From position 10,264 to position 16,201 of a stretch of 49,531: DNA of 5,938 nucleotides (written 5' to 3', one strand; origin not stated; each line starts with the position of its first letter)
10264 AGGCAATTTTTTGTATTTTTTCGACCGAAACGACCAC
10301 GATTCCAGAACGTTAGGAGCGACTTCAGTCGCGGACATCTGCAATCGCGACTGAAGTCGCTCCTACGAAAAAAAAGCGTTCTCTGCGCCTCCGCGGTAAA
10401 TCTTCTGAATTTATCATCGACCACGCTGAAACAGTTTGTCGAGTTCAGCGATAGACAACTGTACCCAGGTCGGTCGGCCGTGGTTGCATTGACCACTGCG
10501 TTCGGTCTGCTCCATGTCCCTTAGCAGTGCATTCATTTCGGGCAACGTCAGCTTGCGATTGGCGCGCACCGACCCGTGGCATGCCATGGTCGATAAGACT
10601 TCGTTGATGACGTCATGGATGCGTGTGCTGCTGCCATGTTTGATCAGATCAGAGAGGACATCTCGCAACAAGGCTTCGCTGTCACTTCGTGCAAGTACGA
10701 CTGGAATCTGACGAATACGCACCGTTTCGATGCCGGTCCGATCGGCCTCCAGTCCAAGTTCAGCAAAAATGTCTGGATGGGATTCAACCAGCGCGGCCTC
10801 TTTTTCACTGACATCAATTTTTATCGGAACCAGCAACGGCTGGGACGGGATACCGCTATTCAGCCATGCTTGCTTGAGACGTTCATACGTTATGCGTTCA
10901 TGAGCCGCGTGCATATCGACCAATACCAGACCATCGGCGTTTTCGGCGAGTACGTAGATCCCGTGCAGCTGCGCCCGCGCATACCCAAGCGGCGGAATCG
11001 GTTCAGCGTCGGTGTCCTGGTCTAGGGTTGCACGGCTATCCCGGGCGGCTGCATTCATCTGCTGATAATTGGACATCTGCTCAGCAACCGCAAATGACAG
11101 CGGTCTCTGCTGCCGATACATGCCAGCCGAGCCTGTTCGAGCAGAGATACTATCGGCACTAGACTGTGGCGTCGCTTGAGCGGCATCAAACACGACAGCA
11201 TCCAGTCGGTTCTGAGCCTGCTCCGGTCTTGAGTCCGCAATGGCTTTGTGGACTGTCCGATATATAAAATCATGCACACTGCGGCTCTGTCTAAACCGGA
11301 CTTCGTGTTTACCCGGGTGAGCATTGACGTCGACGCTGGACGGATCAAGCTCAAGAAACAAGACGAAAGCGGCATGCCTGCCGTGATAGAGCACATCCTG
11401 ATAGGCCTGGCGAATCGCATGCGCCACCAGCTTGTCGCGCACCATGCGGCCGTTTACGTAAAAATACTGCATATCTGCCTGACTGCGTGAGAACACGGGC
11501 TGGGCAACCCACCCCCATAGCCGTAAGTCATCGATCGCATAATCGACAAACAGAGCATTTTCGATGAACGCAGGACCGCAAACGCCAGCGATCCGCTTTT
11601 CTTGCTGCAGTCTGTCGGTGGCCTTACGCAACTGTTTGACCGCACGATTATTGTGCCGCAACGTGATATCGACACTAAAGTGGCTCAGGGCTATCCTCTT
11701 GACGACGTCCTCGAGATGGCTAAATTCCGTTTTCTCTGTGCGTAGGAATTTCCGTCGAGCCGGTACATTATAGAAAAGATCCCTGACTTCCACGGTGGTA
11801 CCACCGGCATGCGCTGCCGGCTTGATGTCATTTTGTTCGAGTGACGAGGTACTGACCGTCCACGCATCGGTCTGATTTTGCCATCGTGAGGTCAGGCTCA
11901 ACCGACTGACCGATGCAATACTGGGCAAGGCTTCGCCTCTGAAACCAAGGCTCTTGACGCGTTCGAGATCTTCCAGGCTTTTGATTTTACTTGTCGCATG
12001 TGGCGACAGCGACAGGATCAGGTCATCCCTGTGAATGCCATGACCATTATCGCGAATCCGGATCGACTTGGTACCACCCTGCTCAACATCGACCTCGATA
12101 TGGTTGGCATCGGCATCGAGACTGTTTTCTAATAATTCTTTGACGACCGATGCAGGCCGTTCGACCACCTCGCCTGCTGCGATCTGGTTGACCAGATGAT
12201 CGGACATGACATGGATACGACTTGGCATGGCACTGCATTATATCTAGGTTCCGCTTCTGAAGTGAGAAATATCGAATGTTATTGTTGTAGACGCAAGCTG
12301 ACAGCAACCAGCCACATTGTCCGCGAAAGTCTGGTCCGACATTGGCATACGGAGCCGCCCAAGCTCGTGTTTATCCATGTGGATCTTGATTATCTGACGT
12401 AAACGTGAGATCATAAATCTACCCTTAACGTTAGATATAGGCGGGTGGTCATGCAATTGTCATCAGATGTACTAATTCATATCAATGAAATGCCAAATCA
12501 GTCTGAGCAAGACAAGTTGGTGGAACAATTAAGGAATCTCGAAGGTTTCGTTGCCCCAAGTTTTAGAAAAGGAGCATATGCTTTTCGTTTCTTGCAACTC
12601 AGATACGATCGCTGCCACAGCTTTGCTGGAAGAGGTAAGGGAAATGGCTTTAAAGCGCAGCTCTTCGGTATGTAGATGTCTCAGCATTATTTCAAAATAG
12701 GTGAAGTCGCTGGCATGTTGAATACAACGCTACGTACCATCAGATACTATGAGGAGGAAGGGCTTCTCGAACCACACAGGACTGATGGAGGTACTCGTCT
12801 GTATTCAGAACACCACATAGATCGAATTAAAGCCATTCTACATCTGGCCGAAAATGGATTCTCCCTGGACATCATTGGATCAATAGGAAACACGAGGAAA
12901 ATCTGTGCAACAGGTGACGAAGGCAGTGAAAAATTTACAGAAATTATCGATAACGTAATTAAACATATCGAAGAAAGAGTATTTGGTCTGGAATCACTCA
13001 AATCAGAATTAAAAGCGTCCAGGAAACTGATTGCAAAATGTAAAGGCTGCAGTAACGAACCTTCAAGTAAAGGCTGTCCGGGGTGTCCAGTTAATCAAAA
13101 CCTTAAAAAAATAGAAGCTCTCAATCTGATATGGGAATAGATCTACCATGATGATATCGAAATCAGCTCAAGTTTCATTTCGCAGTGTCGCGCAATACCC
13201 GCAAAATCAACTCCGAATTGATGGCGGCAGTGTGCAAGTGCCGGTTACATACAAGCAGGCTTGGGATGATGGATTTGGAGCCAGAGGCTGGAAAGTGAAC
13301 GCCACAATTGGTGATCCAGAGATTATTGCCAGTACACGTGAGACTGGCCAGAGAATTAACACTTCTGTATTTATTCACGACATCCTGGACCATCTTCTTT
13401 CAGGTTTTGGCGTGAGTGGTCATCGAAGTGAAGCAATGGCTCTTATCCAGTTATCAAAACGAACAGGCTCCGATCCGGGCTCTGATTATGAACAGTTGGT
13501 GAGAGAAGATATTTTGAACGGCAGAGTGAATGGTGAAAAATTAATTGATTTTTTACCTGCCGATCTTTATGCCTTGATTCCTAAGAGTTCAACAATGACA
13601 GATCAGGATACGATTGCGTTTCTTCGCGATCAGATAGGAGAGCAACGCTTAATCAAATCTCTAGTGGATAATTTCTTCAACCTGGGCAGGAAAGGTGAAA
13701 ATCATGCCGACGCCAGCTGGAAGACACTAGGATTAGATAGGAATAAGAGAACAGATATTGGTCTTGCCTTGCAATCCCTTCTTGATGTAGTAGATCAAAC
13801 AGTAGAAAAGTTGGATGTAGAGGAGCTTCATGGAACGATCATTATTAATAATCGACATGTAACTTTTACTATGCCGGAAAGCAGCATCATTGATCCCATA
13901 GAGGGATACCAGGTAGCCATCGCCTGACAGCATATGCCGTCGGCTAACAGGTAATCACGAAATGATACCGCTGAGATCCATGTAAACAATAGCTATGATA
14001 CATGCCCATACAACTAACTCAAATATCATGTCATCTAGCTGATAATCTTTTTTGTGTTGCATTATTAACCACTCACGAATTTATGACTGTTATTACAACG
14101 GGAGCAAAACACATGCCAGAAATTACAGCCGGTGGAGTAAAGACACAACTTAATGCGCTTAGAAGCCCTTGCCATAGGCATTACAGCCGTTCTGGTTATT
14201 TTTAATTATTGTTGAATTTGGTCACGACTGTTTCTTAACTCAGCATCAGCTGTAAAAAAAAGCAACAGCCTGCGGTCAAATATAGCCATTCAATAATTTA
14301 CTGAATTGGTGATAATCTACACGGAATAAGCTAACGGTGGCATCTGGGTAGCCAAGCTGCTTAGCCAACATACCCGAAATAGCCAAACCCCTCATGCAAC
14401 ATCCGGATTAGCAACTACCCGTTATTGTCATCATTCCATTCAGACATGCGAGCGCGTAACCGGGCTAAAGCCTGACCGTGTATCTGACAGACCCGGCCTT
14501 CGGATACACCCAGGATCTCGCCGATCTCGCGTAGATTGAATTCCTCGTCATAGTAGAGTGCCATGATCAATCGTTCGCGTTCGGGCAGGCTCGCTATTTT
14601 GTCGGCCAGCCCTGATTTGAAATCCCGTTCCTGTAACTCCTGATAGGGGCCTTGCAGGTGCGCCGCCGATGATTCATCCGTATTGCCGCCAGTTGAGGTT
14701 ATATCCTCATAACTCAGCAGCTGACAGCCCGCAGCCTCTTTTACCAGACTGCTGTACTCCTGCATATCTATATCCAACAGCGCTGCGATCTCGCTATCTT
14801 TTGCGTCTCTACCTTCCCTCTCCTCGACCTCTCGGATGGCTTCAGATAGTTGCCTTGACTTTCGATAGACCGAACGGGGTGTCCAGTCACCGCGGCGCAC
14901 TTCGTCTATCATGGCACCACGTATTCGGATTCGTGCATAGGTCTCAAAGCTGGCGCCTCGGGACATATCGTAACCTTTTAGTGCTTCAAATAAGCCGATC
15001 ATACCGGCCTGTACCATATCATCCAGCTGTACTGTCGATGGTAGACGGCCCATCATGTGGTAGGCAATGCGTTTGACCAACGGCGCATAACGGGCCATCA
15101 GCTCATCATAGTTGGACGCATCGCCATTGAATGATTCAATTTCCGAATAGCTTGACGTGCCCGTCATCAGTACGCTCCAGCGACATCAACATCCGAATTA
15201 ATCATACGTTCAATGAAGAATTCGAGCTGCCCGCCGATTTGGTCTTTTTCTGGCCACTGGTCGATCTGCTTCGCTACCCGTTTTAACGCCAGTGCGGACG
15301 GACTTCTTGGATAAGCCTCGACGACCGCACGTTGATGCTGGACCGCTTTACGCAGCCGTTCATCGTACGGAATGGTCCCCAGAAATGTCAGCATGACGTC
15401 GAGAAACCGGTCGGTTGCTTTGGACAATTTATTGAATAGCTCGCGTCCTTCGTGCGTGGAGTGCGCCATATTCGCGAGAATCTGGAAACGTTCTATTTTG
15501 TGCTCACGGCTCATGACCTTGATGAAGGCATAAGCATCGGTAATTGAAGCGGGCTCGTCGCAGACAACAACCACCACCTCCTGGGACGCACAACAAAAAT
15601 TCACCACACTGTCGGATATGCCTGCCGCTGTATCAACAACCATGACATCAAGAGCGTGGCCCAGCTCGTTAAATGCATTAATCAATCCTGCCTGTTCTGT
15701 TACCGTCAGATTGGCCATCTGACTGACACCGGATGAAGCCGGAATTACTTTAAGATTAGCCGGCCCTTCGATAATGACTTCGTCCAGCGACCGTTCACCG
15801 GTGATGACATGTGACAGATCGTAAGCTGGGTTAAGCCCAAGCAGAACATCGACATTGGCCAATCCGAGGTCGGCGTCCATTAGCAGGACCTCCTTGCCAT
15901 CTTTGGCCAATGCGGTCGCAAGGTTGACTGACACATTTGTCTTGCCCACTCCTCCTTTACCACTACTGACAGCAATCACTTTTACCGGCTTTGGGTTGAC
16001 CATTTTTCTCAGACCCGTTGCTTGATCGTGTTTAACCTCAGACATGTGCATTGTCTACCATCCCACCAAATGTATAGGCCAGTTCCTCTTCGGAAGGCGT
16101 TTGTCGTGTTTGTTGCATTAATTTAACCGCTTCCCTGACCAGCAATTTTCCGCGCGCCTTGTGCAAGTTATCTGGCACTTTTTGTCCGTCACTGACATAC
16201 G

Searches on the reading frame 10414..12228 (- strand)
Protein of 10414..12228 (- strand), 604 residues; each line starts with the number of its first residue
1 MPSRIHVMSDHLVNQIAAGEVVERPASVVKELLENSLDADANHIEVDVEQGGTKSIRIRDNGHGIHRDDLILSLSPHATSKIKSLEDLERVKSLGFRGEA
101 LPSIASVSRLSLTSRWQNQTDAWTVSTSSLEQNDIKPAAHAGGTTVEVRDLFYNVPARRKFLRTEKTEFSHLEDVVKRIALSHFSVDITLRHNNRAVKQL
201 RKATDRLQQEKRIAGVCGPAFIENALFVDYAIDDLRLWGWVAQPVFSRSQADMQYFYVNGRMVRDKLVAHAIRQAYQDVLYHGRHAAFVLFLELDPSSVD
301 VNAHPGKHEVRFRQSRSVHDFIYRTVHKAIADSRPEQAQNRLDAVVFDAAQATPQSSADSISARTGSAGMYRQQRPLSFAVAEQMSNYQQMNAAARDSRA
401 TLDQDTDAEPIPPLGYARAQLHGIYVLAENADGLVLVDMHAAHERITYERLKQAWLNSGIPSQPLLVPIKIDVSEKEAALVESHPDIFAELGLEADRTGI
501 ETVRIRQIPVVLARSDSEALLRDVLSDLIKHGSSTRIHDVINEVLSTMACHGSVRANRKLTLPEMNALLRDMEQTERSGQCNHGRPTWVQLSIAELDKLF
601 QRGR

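Call 5: search_protein_families(library=pfam, proteins=[window:10414-12228:-], max_evalue=0.001)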
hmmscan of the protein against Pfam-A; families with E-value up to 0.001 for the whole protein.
window:10414-12228:- (604 aa): 4 families
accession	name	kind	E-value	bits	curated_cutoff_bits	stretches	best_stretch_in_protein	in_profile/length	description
PF08676.16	MutL_C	-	1.6e-46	158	25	1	419-560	2-142/142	MutL C terminal dimerisation domain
PF01119.25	DNA_mis_repair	-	6.6e-40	135.9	26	1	213-330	1-118/119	DNA mismatch repair protein, C-terminal domain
PF13589.12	HATPase_c_3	-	2.8e-14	53.8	25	1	26-134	4-112/137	Histidine kinase-, DNA gyrase B-, and HSP90-like ATPase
PF02518.31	HATPase_c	-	2.8e-08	34.6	26.4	1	23-84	4-64/111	Histidine kinase-, DNA gyrase B-, and HSP90-like ATPase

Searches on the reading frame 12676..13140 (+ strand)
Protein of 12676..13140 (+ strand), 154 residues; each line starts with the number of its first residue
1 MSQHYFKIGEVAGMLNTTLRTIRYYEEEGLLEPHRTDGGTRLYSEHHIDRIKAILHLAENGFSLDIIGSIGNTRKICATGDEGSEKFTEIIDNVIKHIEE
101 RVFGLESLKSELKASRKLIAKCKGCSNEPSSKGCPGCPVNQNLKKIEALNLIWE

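Call 5: search_protein_families(library=pfam, proteins=[window:12676-13140:+], max_evalue=0.001)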
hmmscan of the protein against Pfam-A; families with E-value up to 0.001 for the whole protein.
window:12676-13140:+ (154 aa): 3 families
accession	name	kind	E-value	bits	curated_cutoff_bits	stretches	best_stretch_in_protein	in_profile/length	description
PF13411.12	MerR_1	-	3.8e-20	72.2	21.6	1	6-67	1-62/69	MerR HTH family regulatory protein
PF00376.29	MerR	-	5.5e-15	55.3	28.2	1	7-43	1-38/38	MerR family regulatory protein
PF12728.13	HTH_17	-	0.00073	20.2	27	0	5-50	1-45/51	Helix-turn-helix domain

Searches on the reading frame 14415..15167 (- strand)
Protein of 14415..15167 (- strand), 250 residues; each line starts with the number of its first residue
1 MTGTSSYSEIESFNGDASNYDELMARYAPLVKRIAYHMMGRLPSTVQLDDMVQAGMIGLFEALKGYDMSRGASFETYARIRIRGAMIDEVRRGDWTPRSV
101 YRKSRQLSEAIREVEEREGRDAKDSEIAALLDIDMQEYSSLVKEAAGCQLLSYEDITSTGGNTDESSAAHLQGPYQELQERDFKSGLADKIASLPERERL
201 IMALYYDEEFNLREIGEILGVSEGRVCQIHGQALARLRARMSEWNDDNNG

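Call 6: search_protein_families(library=pfam, proteins=[window:14415-15167:-], max_evalue=0.001)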
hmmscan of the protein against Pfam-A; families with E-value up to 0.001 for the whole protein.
window:14415-15167:- (250 aa): 6 families
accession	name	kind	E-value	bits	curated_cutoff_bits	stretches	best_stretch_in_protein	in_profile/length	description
PF04542.20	Sigma70_r2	-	2.2e-19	69.4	24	1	23-96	1-71/71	Sigma-70 region 2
PF04545.22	Sigma70_r4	-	2.6e-18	65.7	24.1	1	191-239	2-50/50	Sigma-70, region 4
PF08281.18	Sigma70_r4_2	-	3.9e-08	33.2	25.7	1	189-235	6-52/54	Sigma-70, region 4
PF04539.22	Sigma70_r3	-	6.9e-08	32.9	25.3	1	104-155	3-54/78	Sigma-70 region 3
PF13384.12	HTH_23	-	1.9e-05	24.7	24.6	1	195-230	3-38/50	Homeodomain-like domain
PF22233.2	PhyR_sigma-like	-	0.00027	21.1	27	0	208-234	18-44/50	Response regulator PhyR, sigma-like domain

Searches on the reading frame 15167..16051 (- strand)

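Call 6: search_protein_families(library=pfam, proteins=[window:15167-16051:-], max_evalue=0.001)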
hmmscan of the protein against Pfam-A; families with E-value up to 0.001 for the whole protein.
window:15167-16051:- (294 aa): 8 families
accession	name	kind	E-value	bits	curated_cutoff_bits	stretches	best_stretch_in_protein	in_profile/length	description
PF10609.15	ParA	-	2.5e-24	86.5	27.1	1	24-263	4-245/246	NUBPL iron-transfer P-loop NTPase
PF13614.12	AAA_31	-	7.1e-21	75.4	27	1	24-181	2-165/177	AAA domain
PF01656.29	CbiA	-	1.8e-17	63.9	25.4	1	26-240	1-122/125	CobQ/CobB/MinD/ParA nucleotide binding domain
PF00142.24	Fer4_NifH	-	4.2e-09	36.7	25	1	30-267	6-248/271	4Fe-4S iron sulfur cluster binding proteins, NifH/frxC family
PF09140.17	MipZ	-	8.6e-07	29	20.7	1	25-205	2-168/262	ATPase MipZ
PF02374.21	ArsA_ATPase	-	1.3e-06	28.3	24.3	1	26-61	4-38/305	Anion-transporting ATPase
PF06564.18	CBP_BcsQ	-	8.6e-05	22.6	21.3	1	24-166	2-149/234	Cellulose biosynthesis protein BcsQ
PF07015.17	VirC1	-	0.00037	20.3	24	0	24-61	2-39/231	VirC1 protein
